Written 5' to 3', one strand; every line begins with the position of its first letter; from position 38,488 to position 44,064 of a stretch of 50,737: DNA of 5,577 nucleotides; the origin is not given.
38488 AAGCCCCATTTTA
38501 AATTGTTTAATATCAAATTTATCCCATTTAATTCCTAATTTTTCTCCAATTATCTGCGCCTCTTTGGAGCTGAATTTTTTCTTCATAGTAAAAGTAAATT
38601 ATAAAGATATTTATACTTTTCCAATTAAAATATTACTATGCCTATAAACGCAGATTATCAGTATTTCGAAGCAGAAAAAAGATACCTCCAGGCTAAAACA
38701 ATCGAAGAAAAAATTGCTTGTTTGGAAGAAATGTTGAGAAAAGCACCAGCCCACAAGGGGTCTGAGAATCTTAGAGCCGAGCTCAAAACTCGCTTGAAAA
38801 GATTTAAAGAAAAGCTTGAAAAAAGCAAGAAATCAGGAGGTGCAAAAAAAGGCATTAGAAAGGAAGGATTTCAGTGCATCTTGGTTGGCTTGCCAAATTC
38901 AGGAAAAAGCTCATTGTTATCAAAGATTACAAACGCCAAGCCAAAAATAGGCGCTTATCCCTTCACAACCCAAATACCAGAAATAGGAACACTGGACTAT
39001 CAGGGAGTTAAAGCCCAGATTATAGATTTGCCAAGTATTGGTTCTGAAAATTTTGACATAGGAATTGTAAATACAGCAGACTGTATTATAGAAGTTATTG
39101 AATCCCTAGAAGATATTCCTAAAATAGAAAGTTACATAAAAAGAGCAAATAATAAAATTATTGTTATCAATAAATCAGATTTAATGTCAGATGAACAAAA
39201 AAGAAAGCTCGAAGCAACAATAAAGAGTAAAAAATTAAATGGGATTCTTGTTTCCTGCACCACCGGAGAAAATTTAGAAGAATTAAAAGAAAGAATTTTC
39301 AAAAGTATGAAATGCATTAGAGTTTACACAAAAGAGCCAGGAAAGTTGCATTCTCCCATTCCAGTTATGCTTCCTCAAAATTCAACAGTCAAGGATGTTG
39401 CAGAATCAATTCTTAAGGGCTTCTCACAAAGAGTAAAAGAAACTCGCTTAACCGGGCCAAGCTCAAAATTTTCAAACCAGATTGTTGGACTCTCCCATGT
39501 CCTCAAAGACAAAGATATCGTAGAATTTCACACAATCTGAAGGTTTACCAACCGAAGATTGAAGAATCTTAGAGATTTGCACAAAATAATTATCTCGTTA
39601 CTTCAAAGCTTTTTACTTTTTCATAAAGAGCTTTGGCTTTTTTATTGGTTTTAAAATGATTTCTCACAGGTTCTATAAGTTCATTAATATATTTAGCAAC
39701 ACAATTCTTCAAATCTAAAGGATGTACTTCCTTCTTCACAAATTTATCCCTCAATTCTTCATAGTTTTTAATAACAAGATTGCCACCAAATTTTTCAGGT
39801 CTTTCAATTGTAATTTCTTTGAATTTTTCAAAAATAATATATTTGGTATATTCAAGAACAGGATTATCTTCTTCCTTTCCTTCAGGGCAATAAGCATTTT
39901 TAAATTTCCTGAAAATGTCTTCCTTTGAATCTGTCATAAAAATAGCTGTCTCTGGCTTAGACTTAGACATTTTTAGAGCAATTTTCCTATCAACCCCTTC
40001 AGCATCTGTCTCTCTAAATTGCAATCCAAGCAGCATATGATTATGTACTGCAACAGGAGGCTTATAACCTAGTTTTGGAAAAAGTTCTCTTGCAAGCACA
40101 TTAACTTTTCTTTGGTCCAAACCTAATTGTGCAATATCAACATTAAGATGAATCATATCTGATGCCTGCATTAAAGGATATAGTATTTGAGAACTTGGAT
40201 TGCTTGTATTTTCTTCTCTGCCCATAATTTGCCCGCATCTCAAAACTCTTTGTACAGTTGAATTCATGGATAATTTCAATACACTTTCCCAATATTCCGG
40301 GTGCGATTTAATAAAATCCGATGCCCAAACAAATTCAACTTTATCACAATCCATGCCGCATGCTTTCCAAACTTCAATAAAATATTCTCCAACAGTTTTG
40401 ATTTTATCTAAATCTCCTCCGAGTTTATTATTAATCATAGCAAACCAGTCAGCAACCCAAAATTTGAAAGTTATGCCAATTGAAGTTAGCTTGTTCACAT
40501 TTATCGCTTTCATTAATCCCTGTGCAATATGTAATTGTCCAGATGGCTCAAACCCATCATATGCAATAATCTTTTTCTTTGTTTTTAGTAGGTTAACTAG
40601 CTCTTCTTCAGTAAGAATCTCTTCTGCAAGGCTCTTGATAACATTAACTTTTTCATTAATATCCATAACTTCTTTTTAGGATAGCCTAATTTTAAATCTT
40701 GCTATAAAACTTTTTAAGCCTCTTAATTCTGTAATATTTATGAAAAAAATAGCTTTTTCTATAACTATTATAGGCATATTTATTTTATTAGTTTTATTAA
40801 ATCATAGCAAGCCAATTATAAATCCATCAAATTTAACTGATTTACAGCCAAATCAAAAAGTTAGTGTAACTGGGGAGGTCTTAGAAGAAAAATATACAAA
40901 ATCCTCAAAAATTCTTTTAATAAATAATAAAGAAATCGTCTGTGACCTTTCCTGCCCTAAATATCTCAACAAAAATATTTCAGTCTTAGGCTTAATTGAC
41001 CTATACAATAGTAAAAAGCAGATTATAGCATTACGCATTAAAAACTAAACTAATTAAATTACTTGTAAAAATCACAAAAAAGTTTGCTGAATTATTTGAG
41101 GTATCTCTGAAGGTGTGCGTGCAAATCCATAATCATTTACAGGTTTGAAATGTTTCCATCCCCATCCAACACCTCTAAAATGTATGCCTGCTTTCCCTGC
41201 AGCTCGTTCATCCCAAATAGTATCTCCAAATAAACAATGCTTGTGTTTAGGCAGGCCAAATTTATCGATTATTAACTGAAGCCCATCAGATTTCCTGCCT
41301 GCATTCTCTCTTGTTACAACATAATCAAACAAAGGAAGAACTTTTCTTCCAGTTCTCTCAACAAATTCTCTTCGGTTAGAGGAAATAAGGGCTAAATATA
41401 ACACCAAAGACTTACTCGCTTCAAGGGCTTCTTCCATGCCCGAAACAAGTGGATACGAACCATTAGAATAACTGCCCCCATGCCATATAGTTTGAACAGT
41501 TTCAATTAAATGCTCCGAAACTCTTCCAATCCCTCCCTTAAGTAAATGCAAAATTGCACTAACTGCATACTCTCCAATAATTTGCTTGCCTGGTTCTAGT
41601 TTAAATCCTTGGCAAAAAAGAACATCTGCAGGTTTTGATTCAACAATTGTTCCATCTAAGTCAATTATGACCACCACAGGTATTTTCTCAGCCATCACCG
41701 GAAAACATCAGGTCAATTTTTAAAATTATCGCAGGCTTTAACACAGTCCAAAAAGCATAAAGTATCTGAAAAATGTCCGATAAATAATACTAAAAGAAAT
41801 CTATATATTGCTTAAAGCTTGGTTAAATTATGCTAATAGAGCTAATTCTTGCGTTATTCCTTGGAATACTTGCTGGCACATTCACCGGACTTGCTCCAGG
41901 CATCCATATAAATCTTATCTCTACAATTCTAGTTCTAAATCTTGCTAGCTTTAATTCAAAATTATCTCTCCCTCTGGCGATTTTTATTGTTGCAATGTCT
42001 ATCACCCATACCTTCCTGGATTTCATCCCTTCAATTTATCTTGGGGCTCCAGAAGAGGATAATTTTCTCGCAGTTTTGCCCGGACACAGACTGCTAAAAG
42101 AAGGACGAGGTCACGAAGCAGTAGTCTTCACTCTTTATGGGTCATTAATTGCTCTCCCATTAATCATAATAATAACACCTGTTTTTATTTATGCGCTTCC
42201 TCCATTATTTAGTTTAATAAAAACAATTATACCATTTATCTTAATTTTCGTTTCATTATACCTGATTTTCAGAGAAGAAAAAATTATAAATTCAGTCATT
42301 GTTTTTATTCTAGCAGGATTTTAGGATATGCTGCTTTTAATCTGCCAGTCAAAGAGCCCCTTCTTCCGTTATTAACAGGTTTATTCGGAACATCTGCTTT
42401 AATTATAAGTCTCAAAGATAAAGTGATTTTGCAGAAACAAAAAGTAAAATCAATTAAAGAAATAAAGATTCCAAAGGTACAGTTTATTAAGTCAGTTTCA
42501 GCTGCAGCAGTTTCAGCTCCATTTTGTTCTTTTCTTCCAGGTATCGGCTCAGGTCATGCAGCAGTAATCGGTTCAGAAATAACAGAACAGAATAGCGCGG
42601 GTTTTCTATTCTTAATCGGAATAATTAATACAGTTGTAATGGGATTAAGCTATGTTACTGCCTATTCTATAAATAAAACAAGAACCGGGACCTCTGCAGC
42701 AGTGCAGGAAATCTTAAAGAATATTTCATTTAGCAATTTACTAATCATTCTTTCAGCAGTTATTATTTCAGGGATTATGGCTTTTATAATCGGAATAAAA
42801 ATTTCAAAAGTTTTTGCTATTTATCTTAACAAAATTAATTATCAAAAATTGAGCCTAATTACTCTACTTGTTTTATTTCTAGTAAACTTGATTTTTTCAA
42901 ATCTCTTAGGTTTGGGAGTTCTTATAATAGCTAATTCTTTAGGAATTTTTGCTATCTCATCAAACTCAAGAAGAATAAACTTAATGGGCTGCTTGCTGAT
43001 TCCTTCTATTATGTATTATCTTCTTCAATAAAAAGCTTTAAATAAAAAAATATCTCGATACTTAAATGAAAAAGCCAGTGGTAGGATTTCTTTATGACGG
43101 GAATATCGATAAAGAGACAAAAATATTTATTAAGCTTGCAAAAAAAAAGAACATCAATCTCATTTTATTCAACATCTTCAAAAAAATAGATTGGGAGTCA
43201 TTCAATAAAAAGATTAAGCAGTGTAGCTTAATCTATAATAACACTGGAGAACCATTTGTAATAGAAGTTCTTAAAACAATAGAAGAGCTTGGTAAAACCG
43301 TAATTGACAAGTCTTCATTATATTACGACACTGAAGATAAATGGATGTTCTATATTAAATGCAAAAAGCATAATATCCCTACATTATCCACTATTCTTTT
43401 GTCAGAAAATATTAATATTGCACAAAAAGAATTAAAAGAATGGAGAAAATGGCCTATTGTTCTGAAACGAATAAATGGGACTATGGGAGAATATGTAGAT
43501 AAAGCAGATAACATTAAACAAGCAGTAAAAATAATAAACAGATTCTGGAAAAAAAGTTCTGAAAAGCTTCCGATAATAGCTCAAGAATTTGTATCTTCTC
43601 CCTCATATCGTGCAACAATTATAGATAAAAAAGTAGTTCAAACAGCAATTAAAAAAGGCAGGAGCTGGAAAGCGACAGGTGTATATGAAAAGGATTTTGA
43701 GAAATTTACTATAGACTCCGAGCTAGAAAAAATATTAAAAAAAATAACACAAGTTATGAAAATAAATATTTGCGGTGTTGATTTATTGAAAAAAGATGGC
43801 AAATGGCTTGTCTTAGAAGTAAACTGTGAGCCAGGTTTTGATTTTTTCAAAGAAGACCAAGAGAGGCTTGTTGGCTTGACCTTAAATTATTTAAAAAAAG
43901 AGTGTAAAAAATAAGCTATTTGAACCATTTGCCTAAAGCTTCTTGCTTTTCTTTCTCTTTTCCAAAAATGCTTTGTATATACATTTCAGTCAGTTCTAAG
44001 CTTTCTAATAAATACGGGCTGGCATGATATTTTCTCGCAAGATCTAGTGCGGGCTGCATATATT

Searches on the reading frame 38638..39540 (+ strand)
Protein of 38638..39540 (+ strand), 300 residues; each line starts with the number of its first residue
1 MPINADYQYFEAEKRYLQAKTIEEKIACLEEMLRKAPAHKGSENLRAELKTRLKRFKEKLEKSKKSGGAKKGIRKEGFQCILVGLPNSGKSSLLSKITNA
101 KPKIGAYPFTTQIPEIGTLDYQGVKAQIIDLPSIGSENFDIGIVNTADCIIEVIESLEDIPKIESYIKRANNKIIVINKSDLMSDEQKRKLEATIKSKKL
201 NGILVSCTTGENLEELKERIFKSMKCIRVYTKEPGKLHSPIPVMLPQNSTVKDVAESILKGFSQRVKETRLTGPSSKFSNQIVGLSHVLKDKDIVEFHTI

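Call 68: search_protein_families(library=pfam, proteins=[window:38638-39540:+], max_evalue=0.001)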
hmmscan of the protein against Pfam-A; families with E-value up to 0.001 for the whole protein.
window:38638-39540:+ (300 aa): 7 families
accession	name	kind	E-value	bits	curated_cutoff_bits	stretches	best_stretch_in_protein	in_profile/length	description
PF01926.29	MMR_HSR1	-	1.5e-16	60.9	21.9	1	80-179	2-113/113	50S ribosome-binding GTPase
PF02421.24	FeoB_N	-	1.3e-10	41.4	27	1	79-219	2-155/156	Ferrous iron transport protein B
PF02824.27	TGS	-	7.2e-10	39.2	22.2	1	227-299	1-60/60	TGS domain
PF16897.10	MMR_HSR1_Xtn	-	2.6e-08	34.2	35.2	1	172-225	57-105/106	C-terminal region of MMR_HSR1 domain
PF03193.22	RsgA_GTPase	-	2.2e-05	24.8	30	1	172-224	55-108/174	RsgA GTPase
PF12631.12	MnmE_helical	-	3.7e-05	24.4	40.1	1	43-258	65-163/211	MnmE helical domain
PF00025.27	Arf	-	3.9e-05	23.6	22.3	0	75-131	12-65/174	ADP-ribosylation factor family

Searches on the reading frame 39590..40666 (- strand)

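Call 68: search_protein_families(library=pfam, proteins=[window:39590-40666:-], max_evalue=0.001)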
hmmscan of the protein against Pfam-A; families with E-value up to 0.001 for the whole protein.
window:39590-40666:- (358 aa): 1 family
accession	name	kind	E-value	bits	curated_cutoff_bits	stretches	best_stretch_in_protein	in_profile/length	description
PF00579.31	tRNA-synt_1b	-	1.5e-51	175.9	21.1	1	30-330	3-290/292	tRNA synthetases class I (W and Y)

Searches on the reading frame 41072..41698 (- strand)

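Call 68: search_protein_families(library=pfam, proteins=[window:41072-41698:-], max_evalue=0.001)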
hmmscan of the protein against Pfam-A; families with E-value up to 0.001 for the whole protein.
window:41072-41698:- (208 aa): 2 families
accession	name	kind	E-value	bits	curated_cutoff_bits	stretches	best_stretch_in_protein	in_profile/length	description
PF13419.12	HAD_2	-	5e-13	50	23.8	1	10-177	1-178/178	Haloacid dehalogenase-like hydrolase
PF00702.32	Hydrolase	-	8.3e-11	43.1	26.4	1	9-171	3-191/191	haloacid dehalogenase-like hydrolase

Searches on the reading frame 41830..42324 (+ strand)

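Call 68: search_protein_families(library=pfam, proteins=[window:41830-42324:+], max_evalue=0.001)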
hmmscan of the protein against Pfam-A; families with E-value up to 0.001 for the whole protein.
window:41830-42324:+ (164 aa): 1 family
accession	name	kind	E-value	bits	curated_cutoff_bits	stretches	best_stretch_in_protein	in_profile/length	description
PF01970.21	TctA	-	5e-25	88.4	28.9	1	6-163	1-158/423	Tripartite tricarboxylate transporter TctA family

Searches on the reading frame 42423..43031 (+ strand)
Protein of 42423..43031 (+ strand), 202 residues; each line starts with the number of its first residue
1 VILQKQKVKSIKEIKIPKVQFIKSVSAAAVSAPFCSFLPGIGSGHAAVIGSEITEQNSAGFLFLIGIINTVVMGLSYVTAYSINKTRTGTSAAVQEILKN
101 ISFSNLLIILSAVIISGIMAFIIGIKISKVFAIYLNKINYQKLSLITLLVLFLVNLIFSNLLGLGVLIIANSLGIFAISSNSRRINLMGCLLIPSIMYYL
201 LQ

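Call 68: search_protein_families(library=pfam, proteins=[window:42423-43031:+], max_evalue=0.001)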
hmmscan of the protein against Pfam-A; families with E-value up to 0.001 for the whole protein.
window:42423-43031:+ (202 aa): 1 family
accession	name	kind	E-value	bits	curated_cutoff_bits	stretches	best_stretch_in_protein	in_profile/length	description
PF01970.21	TctA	-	6.9e-09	35.3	28.9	1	10-188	227-422/423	Tripartite tricarboxylate transporter TctA family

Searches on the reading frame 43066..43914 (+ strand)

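Call 69: search_protein_families(library=pfam, proteins=[window:43066-43914:+], max_evalue=0.001)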
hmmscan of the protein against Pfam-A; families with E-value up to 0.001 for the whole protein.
window:43066-43914:+ (282 aa): 2 families
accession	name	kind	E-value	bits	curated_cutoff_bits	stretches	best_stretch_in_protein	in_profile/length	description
PF08443.16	RimK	-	1.1e-19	71.3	21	1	90-263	2-174/188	RimK-like ATP-grasp domain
PF02655.19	ATP-grasp_3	-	2.3e-07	31.5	23.2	1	90-254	2-155/160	ATP-grasp domain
